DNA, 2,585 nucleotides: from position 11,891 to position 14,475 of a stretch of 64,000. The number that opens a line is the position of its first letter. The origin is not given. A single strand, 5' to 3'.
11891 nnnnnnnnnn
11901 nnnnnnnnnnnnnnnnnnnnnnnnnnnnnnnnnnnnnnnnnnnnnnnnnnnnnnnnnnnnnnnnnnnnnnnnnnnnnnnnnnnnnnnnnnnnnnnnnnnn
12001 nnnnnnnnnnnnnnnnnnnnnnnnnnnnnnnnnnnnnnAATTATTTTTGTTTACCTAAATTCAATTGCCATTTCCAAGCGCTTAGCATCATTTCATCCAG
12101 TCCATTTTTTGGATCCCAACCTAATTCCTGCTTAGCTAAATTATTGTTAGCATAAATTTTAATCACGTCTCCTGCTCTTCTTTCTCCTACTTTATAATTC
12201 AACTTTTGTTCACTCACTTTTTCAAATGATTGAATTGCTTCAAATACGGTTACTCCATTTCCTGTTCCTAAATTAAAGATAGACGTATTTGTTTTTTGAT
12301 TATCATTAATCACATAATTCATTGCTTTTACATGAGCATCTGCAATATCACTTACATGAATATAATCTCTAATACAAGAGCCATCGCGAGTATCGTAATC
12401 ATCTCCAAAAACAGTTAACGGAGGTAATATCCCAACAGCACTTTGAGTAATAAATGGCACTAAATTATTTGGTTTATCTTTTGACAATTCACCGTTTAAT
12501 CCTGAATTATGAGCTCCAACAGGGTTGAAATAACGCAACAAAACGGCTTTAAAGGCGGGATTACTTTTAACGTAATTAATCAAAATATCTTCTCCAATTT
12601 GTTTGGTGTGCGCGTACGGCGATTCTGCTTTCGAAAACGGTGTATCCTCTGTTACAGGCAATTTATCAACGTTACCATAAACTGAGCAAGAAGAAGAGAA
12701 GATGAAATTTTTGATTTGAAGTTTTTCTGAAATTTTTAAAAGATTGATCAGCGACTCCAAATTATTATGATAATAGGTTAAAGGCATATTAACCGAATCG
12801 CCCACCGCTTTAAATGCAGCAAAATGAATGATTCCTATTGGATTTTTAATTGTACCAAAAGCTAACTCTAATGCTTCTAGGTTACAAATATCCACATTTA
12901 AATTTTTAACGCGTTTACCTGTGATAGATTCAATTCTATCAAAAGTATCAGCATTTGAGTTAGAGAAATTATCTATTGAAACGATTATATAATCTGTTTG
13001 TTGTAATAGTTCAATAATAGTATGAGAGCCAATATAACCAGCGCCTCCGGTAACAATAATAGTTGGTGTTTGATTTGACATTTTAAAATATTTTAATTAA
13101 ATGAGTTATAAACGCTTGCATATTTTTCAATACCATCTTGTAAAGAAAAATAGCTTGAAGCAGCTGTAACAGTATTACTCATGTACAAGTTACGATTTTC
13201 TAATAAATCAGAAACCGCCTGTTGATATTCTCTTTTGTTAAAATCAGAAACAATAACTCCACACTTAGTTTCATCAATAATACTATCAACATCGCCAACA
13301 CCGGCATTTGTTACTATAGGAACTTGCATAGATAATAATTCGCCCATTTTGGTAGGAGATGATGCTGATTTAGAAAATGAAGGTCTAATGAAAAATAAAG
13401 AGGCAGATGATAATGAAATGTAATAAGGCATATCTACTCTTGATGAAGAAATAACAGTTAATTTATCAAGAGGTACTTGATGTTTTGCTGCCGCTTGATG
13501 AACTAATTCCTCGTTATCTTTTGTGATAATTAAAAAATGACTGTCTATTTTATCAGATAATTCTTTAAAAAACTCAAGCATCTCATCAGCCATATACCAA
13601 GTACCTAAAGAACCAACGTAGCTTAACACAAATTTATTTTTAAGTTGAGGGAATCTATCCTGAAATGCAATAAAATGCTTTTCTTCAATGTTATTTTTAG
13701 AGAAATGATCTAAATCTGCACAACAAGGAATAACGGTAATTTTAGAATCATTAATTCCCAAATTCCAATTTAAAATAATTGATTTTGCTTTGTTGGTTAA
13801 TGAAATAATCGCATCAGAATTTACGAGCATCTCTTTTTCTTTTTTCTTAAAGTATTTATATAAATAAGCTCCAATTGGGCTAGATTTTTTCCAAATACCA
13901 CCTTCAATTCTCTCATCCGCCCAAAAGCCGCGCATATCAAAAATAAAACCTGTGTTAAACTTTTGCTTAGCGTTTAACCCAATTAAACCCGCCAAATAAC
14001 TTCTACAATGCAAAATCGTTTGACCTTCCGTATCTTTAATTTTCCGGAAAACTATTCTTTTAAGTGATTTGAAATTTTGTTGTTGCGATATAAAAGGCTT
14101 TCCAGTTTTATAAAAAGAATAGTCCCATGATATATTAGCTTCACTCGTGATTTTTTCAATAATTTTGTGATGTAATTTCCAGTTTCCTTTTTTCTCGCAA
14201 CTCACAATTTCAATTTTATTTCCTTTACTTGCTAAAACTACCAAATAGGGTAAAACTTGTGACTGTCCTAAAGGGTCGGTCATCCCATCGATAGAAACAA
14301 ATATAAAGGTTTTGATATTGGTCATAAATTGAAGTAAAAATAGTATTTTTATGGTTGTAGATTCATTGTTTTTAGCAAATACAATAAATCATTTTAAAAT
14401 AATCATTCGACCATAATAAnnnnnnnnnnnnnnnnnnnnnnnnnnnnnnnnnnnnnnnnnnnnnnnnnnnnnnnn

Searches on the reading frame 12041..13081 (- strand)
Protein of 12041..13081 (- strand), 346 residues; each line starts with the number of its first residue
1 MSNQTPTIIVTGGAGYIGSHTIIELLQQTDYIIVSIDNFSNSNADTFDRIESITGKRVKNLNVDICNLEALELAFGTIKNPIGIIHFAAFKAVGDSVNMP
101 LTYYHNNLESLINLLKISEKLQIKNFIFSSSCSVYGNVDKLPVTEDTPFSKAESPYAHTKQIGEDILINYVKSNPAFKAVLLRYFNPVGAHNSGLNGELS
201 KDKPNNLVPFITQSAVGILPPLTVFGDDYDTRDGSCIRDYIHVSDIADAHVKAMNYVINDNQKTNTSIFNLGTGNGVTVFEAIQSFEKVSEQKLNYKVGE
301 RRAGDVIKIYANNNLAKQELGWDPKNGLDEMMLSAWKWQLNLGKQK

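Call 3: search_protein_families(library=pfam, proteins=[window:12041-13081:-], max_evalue=0.01)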
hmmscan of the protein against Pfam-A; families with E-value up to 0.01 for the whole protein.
window:12041-13081:- (346 aa): 7 families
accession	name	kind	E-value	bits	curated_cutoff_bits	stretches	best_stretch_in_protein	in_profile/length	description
PF16363.11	GDP_Man_Dehyd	-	6e-51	174.3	27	1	9-332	1-329/332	GDP-mannose 4,6 dehydratase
PF01370.27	Epimerase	-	1.9e-46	158.9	20.9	1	8-271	1-239/240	NAD dependent epimerase/dehydratase family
PF01073.25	3Beta_HSD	-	4.6e-15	55.8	22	1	9-168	1-158/280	3-beta hydroxysteroid dehydrogenase/isomerase family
PF02719.21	Polysacc_synt_2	-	1.1e-07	31.8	20.2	1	8-131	1-128/293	Polysaccharide biosynthesis protein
PF08659.16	KR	-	2.6e-07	31.2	22.6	1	7-137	2-143/180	KR domain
PF07993.18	NAD_binding_4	-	7.3e-06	25.8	20.1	1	10-171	1-192/258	Male sterility protein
PF05368.20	NmrA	-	0.0014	18.8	27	0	5-131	2-107/298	NmrA-like family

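Call 40: search_protein_families(library=ncbifam, proteins=[window:12041-13081:-], max_evalue=0.00001)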
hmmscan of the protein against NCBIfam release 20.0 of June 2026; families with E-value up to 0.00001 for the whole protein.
window:12041-13081:- (346 aa): 19 families
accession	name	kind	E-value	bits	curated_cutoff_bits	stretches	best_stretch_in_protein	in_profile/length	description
TIGR01179.1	galE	equivalog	9.9e-109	363.2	262.3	1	8-342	2-328/332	UDP-glucose 4-epimerase GalE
NF007956.0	PRK10675.1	subfamily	5.3e-95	318.4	394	1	8-340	3-330/338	UDP-glucose 4-epimerase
TIGR01181.1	dTDP_gluc_dehyt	equivalog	1.3e-29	103.3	365.1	1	8-340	2-312/321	dTDP-glucose 4,6-dehydratase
TIGR02197.1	heptose_epim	equivalog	6.2e-26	91.3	274.6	1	8-283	1-252/316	ADP-glyceromanno-heptose 6-epimerase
TIGR04180.1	EDH_00030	hypoth_equivalog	1.9e-24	86.3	475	1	8-193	1-181/297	NAD-dependent 4,6-dehydratase LegB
NF011728.1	PRK15181.1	equivalog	1.5e-19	70.2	760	1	9-339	19-337/348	Vi polysaccharide biosynthesis UDP-N-acetylglucosaminuronic acid C-4 epimerase TviC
NF043036.1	ErythonDh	equivalog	2.3e-13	50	325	1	8-171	3-164/321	D-erythronate dehydrogenase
NF007582.0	PRK10217.1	equivalog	3.3e-13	49.5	698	1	7-340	3-332/355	dTDP-glucose 4,6-dehydratase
TIGR02622.1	CDP_4_6_dhtase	equivalog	5.9e-13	48.7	278.45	1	7-340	6-331/352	CDP-glucose 4,6-dehydratase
NF007490.0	PRK10084.1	subfamily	1.8e-12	46.9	649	1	8-341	3-336/361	dTDP-glucose 4,6-dehydratase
NF008872.0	PRK11908.1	equivalog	1.7e-11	43.8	294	1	8-297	4-278/349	bifunctional UDP-4-keto-pentose/UDP-xylose synthase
NF047922.1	GDPFucSynFcl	equivalog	2.3e-11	43.7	500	1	82-341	54-303/308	GDP-L-fucose synthase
NF042423.1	oxyalk_red_Shew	equivalog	5.4e-10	38.8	580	1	2-183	5-170/331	2-alkyl-3-oxoalkanoate reductase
TIGR01472.1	gmd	equivalog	2.5e-09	36.8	415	1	9-332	4-331/342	GDP-mannose 4,6-dehydratase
NF008360.0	PRK11150.1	equivalog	7.2e-08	32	452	1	8-296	2-253/310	ADP-glyceromanno-heptose 6-epimerase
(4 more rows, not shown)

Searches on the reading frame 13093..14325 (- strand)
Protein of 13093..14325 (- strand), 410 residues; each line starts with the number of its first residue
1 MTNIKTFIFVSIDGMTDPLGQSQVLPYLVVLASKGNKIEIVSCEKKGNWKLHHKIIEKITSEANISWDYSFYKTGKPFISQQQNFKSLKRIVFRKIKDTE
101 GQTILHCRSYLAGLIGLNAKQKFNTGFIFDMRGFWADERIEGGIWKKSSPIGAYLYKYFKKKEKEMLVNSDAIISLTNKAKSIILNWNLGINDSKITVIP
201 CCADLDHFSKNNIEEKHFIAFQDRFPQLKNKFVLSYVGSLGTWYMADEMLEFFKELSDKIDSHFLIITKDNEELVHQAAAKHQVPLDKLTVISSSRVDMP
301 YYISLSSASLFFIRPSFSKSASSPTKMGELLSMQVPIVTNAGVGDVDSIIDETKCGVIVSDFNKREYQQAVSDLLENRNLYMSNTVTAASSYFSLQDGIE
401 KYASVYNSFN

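Call 3: search_protein_families(library=pfam, proteins=[window:13093-14325:-], max_evalue=0.01)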
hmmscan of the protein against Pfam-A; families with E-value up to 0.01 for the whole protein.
window:13093-14325:- (410 aa): 4 families
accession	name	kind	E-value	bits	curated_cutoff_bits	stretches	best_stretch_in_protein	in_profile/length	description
PF00534.26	Glycos_transf_1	-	7.2e-09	35.8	26.4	1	229-381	13-162/172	Glycosyl transferases group 1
PF13692.12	Glyco_trans_1_4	-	1.1e-07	32.7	27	1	232-377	2-142/142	Glycosyl transferases group 1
PF13439.12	Glyco_transf_4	-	1.2e-06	29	28.5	1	90-206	61-169/170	Glycosyltransferase Family 4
PF13579.12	Glyco_trans_4_4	-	0.0042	17.9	29.7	1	98-201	68-157/158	Glycosyl transferase 4-like domain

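Call 40: search_protein_families(library=ncbifam, proteins=[window:13093-14325:-], max_evalue=0.00001)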
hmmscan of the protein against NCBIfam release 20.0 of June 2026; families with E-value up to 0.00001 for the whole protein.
window:13093-14325:- (410 aa): 2 families
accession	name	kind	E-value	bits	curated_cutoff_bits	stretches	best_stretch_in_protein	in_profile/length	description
TIGR04063.1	stp3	hypoth_equivalog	9.4e-15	54.4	442.05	1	69-407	55-393/397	TIGR04063 family PEP-CTERM/XrtA system glycosyltransferase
TIGR02149.1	glgA_Coryne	subfamily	2.9e-07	30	302.4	1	93-383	75-354/391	glycogen synthase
